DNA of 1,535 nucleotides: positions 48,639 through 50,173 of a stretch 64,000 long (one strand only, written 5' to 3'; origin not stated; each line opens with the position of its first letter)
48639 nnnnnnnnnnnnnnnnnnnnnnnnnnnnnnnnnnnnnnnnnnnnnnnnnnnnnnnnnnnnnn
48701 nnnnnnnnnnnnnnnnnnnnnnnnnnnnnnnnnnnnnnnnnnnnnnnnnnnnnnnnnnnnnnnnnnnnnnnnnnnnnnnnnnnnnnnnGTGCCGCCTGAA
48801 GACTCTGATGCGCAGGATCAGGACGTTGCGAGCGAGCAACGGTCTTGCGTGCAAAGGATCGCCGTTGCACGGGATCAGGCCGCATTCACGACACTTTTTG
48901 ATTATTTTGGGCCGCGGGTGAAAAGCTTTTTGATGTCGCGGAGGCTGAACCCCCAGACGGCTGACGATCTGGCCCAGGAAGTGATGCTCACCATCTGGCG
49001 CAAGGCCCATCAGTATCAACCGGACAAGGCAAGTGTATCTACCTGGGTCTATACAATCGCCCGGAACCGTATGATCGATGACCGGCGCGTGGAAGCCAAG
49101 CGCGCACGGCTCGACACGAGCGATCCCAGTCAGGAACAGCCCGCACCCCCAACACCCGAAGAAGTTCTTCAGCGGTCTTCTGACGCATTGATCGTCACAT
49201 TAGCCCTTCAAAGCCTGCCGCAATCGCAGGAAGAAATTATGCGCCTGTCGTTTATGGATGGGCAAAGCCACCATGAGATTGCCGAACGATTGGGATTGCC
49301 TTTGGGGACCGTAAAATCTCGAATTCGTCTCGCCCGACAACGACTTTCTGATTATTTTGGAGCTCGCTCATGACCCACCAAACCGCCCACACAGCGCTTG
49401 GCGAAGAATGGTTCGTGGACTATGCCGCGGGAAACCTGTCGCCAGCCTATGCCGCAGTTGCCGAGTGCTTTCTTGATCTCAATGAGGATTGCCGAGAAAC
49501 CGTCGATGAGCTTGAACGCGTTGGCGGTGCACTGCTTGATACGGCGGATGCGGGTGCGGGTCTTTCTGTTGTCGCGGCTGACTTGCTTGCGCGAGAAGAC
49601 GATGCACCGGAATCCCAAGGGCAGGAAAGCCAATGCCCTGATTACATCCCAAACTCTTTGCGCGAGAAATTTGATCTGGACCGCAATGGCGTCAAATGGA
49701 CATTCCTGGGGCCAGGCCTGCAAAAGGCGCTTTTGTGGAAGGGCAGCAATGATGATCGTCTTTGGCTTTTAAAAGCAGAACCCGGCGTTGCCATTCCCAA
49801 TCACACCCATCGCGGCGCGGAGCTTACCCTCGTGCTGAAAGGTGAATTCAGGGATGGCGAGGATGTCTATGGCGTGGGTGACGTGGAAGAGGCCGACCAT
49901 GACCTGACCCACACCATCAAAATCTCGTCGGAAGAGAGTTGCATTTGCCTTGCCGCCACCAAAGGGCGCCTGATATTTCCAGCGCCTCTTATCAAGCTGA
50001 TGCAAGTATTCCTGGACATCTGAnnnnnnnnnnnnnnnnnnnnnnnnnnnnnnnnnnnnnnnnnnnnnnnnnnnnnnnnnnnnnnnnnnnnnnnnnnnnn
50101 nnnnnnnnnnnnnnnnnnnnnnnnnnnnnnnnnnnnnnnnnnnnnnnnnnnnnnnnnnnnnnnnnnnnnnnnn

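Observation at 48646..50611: Three TGATCC-N16-CGTA promoter-like sites define a compact putative RpoE/ChrR regulon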

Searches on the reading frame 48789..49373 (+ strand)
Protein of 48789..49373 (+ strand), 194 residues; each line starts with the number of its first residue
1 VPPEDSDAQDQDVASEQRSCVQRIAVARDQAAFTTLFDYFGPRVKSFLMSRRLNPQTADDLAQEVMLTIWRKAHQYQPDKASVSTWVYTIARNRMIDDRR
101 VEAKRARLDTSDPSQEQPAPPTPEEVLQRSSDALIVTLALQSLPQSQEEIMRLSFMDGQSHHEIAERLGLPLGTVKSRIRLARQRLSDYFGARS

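Call 8: search_protein_families(library=pfam, proteins=[window:48789-49373:+])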
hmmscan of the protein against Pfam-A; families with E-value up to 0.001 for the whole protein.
window:48789-49373:+ (194 aa): 5 families
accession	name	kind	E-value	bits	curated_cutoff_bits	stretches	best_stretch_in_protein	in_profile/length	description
PF04542.20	Sigma70_r2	-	2.8e-19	69.1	24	1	36-103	1-69/71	Sigma-70 region 2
PF08281.18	Sigma70_r4_2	-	1.3e-14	54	25.7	1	135-186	3-54/54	Sigma-70, region 4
PF04545.22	Sigma70_r4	-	6.2e-13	48.5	24.1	1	139-186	1-48/50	Sigma-70, region 4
PF07638.17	Sigma70_ECF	-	3.6e-06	27.4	21.1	1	91-187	91-180/185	ECF sigma factor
PF13412.12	HTH_24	-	0.00075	19.5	21.9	0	158-180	17-39/48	Winged helix-turn-helix DNA-binding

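Call 10: search_protein_families(library=ncbifam, proteins=[window:48789-49373:+])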
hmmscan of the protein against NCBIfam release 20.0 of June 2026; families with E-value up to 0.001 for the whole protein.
window:48789-49373:+ (194 aa): 87 families (the best 25 are shown)
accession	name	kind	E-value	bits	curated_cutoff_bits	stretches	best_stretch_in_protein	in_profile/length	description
NF008890.0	PRK11924.1-3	equivalog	3.6e-40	137.6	284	1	8-188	16-199/205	RNA polymerase sigma factor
NF009178.0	PRK12526.1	equivalog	2.5e-36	125.2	301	1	6-190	18-206/211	RNA polymerase sigma factor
NF007228.0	PRK09646.1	subfamily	7e-33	113.9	226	1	9-192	9-192/194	ECF RNA polymerase sigma factor SigK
NF009183.0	PRK12531.1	equivalog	3e-32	112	353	1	16-187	13-186/194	RNA polymerase sigma factor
TIGR02937.1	sigma70-ECF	superfamily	1.1e-29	103.2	42.9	1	32-188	2-163/165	sigma-70 family RNA polymerase sigma factor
NF009172.0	PRK12519.1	subfamily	1.5e-29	102.9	222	1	23-187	21-186/194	RNA polymerase sigma factor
NF009166.1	PRK12513.1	equivalog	1.6e-29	103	206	1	28-188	19-184/193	RNA polymerase sigma factor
NF009171.0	PRK12518.1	equivalog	2.9e-28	99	208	1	10-191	7-185/191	RNA polymerase sigma factor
NF007227.0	PRK09645.1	subfamily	2.1e-26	92.9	202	1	27-182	9-162/177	sigma-70 family RNA polymerase sigma factor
NF009168.0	PRK12515.1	subfamily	4e-26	91.7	236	1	17-189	9-178/189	RNA polymerase sigma factor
NF004113.0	PRK05602.1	equivalog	3e-25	89.1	208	1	13-187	28-198/211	RNA polymerase sigma factor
TIGR02959.1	SigZ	equivalog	6.9e-25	87.8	168.65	1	39-189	3-147/170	RNA polymerase sigma factor SigZ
NF010500.0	PRK13919.1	subfamily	1.8e-24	86.9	226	1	26-188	18-181/186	putative RNA polymerase sigma E protein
NF007215.0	PRK09637.1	equivalog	2.6e-24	86.2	212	1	35-190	5-154/181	RNA polymerase sigma factor SigZ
TIGR02985.1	Sig70_bacteroi1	subfamily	1.1e-23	84.3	126.4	1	32-187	2-159/162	RNA polymerase sigma-70 factor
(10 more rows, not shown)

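Call 43: search_solved_structures(query=window:48789-49370:+, max_evalue=1e-10, show_alignments=1)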
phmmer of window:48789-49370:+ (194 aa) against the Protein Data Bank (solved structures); distinct sequences matched with E-value up to 1e-10: 9.
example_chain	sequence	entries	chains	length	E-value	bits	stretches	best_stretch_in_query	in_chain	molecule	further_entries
2q1z_A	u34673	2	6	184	2.5e-35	125.3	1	20-189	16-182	RpoE, ECF SigE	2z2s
4nqw_A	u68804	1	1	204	1.5e-17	67.4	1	14-186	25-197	ECF RNA polymerase sigma factor SigK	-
6dv9_F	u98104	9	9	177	2.1e-15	60.4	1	26-184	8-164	ECF RNA polymerase sigma factor SigL | RNA polymerase sigma factor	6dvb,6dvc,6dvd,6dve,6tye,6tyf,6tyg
9m98_F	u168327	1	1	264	3.3e-15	59.8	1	51-192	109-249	ECF RNA polymerase sigma factor SigE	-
9m9e_F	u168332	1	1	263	3.3e-15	59.8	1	51-192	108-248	ECF RNA polymerase sigma factor SigE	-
9m9d_F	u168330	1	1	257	3.5e-15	59.7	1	51-192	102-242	ECF RNA polymerase sigma factor SigE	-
6jcy_F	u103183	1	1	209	5.5e-11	46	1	52-187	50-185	ECF RNA polymerase sigma factor SigH,ECF RNA polymerase sigma factor SigE,ECF RNA polymera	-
1or7_A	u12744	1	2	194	7e-11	45.7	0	20-187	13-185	RNA polymerase sigma-E factor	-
6jbq_F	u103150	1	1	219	8.8e-11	45.4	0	20-187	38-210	ECF RNA polymerase sigma-E factor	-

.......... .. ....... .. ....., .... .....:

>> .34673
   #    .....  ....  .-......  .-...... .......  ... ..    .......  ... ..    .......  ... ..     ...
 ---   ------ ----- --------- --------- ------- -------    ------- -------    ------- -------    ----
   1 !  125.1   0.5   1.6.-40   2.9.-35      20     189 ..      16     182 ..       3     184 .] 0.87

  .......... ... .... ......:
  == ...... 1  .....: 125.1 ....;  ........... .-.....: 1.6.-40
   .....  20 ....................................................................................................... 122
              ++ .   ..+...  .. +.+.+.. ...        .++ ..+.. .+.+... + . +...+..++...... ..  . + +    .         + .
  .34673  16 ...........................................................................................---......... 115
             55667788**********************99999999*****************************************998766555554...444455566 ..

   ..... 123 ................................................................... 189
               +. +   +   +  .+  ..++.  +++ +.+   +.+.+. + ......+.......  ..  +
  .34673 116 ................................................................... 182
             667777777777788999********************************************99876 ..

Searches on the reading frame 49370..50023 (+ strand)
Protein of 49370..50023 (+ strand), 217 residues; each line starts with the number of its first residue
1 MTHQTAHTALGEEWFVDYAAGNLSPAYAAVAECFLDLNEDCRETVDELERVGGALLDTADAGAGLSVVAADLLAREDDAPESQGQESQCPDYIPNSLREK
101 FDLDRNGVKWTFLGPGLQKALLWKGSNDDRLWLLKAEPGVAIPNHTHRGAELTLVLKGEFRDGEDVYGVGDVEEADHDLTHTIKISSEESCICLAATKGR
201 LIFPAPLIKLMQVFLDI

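Call 8: search_protein_families(library=pfam, proteins=[window:49370-50023:+])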
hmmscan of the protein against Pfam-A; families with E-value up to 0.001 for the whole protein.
window:49370-50023:+ (217 aa): 2 families
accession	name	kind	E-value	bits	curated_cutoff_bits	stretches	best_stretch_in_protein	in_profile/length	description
PF12973.13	Cupin_7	-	7.2e-12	45.5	27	1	106-197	9-101/105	ChrR Cupin-like domain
PF07883.17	Cupin_2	-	0.00059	19.9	27.2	0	134-194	3-67/70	Cupin domain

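Call 10: search_protein_families(library=ncbifam, proteins=[window:49370-50023:+])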
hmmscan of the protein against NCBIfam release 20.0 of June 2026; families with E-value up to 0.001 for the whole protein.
window:49370-50023:+ (217 aa): 2 families
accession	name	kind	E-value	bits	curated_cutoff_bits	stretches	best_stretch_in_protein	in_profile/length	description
TIGR02451.1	anti_sig_ChrR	subfamily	1.1e-41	143.1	124.5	1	12-216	5-215/216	ChrR family anti-sigma-E factor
NF051881.1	StressantisigmaChrR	equivalog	2.5e-38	131.8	300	1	10-215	4-207/209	cadmium/peroxide/UV radiation responsive anti-sigma factor ChrR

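Call 19: find_related_loci(query=window:49370-50020:+, collection=genome_contigs, flank=10000)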
Query window:49370-50020:+ (217 aa) in genome_contigs; peptide patterns used: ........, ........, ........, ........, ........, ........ (x = any residue, [..] = any of these).
235 stretches matched a pattern, but none encodes a relative of the query by tblastn (E <= 1e-3).

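Call 42: search_solved_structures(query=window:49370-50020:+, max_evalue=0.001, show_alignments=1)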
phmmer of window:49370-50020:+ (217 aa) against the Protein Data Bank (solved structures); distinct sequences matched with E-value up to 0.001: 2.
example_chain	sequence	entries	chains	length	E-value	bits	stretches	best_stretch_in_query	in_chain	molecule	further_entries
2z2s_B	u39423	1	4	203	4.5e-29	104.8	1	14-203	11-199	Anti-Sigma factor ChrR, transcriptional activator ChrR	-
2q1z_B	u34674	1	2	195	2.6e-28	102.3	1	14-198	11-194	Anti-Sigma factor ChrR, transcriptional activator ChrR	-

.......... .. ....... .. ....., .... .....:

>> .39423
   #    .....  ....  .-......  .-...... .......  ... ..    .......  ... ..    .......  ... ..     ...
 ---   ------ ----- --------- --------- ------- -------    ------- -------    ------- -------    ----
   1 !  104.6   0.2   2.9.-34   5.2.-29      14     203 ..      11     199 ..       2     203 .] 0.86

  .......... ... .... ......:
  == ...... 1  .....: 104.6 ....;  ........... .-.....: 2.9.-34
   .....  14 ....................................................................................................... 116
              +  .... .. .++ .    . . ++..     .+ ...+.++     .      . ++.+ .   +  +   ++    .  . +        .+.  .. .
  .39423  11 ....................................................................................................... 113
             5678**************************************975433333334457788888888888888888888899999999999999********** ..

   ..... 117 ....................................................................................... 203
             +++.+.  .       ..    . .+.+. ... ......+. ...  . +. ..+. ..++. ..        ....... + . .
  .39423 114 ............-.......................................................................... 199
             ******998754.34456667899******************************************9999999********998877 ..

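Call 44: find_related_loci(query=window:49370-50020:+, collection=metagenome_contigs, flank=5000)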
Query window:49370-50020:+ (217 aa) in metagenome_contigs; peptide patterns used: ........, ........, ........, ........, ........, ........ (x = any residue, [..] = any of these).
163 stretches matched a pattern; 2 encode a relative of the query (tblastn E <= 1e-3); 2 distinct loci.
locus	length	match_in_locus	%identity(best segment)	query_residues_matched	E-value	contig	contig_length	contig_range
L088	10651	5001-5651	92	1-217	2e-137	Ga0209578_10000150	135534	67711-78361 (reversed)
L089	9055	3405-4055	92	1-217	2e-137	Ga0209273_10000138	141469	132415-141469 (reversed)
